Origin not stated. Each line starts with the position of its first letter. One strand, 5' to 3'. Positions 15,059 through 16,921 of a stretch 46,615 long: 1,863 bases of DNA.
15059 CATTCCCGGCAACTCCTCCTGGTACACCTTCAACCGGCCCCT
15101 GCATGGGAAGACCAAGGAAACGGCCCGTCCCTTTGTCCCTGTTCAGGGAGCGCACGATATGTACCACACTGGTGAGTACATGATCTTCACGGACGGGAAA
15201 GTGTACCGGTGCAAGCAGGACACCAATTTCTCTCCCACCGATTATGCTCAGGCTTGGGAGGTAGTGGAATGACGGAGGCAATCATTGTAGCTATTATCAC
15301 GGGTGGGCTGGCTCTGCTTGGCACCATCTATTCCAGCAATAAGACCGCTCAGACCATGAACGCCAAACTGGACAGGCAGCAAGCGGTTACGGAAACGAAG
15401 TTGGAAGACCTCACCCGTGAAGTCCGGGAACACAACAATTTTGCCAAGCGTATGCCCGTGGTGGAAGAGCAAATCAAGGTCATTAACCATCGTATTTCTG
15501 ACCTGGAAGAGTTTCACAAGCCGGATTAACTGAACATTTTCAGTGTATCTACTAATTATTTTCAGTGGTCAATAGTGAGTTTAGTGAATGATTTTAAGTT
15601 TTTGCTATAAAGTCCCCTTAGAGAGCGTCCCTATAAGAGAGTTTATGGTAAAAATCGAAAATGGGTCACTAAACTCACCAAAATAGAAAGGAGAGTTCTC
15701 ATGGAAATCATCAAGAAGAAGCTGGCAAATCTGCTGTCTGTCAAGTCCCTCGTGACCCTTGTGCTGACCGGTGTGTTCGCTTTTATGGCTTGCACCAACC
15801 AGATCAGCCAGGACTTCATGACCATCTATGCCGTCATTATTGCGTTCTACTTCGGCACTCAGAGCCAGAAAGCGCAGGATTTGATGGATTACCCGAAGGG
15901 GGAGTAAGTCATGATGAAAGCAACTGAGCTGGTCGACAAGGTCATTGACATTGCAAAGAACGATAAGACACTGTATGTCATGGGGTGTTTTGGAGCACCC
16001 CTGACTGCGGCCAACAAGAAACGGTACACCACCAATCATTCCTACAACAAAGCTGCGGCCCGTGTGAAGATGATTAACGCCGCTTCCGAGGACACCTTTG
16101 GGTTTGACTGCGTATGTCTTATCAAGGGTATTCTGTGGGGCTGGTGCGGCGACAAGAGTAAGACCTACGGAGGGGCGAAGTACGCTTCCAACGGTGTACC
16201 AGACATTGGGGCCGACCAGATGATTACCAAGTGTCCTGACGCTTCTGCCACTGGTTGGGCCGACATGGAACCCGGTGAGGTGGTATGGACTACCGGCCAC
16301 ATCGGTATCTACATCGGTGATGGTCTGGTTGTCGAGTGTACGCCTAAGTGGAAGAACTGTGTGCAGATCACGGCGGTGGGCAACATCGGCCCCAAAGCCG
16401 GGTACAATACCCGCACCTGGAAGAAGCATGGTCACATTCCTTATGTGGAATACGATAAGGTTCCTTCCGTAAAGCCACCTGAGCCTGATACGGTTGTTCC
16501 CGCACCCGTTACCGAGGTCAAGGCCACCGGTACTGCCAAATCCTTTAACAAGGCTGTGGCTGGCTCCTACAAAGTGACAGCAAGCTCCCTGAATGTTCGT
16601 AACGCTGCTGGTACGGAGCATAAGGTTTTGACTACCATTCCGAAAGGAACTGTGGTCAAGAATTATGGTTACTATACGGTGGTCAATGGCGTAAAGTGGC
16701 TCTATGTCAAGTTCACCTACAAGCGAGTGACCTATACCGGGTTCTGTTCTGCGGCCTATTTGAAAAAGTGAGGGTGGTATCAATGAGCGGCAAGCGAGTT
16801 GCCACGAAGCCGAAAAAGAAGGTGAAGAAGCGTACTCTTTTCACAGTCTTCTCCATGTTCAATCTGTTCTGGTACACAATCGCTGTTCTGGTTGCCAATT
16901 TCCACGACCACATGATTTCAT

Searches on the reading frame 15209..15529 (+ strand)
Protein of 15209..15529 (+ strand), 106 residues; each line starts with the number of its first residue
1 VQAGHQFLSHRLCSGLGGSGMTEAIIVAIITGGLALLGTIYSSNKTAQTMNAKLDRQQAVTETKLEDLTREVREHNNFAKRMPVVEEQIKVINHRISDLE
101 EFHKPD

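Call 10: search_protein_families(library=pfam, proteins=[window:15209-15529:+], max_evalue=0.01)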
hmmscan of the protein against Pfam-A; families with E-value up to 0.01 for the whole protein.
window:15209-15529:+ (106 aa): 1 family
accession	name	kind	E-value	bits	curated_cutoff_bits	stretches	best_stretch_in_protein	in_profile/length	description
PF24073.1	DUF7365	-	0.0069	16.9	27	1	21-100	9-91/101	Coiled-coil region of unknown function (DUF7365)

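Call 11: search_protein_families(library=phrogs, proteins=[window:15209-15529:+], max_evalue=0.001)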
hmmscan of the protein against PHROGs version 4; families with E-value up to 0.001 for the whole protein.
window:15209-15529:+ (106 aa): 3 families
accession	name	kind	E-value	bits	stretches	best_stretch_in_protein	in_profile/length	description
phrog_1863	-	unknown function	3.6e-15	56.6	1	25-101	3-93/97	-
phrog_19136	-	unknown function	5e-05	24.8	1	14-93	13-89/102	-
phrog_1009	-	unknown function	0.00025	22.1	1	26-101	14-97/103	-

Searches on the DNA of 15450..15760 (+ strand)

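Call 81: search_dna_similar(query=window:15540-15700:+, collection=phages, mode=distant, max_evalue=0.01)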
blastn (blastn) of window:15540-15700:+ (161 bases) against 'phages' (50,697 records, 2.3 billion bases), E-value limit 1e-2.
No match.

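Call 119: search_rna_families(source=window, start=15450, end=15760, threshold=evalue, max_evalue=1)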
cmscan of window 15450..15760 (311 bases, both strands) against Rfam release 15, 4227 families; matches with E-value up to 1: 3.
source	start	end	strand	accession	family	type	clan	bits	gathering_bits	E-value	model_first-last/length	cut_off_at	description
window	15576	15677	+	RF04195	MIR6217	Gene; miRNA;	-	19.2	110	0.036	1-228/228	no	MIR6217 microRNA precursor family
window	15623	15729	+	RF01932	bxd_4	Gene; lncRNA;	-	19.1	40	0.29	1-106/106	no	Bithoraxoid conserved region 4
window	15573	15682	+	RF04130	MIR7996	Gene; miRNA;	-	18.2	119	0.59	1-190/190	no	MIR7996 microRNA precursor family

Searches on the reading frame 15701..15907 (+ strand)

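Call 10: search_protein_families(library=pfam, proteins=[window:15701-15907:+], max_evalue=0.01)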
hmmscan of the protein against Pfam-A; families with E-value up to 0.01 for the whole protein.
window:15701-15907:+ (68 aa): 0 families

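Call 11: search_protein_families(library=phrogs, proteins=[window:15701-15907:+], max_evalue=0.001)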
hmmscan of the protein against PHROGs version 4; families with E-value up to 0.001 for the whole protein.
window:15701-15907:+ (68 aa): 2 families
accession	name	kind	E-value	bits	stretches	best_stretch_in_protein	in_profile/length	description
phrog_13256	-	unknown function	1.7e-17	64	1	6-59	2-56/62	-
phrog_34399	-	unknown function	1.4e-12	48.4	1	8-53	5-50/57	-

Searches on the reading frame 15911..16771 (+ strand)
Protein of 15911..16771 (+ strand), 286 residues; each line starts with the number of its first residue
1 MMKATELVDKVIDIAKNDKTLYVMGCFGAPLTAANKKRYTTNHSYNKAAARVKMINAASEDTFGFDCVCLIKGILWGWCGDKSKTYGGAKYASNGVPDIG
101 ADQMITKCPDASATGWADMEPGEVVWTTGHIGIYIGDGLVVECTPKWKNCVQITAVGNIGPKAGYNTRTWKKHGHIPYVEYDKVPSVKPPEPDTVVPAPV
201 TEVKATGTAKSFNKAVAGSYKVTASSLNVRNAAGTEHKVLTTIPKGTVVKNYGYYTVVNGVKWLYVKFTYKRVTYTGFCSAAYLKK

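Call 10: search_protein_families(library=pfam, proteins=[window:15911-16771:+], max_evalue=0.01)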
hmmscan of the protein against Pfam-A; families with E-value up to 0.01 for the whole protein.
window:15911-16771:+ (286 aa): 1 family
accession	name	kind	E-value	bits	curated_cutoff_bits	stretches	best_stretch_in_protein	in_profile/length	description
PF08239.17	SH3_3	-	2.8e-08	34.3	27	1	225-285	1-54/54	Bacterial SH3 domain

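Call 11: search_protein_families(library=phrogs, proteins=[window:15911-16771:+], max_evalue=0.001)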
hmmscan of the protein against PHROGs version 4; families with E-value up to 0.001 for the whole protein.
window:15911-16771:+ (286 aa): 3 families
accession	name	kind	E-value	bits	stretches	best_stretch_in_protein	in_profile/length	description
phrog_3513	-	lysis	1.1e-21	77.6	1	8-257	833-1085/1434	endolysin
phrog_14030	-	unknown function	2e-21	77.5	1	204-286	190-273/273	-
phrog_1794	-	lysis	4.4e-05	24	1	168-285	234-328/336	amidase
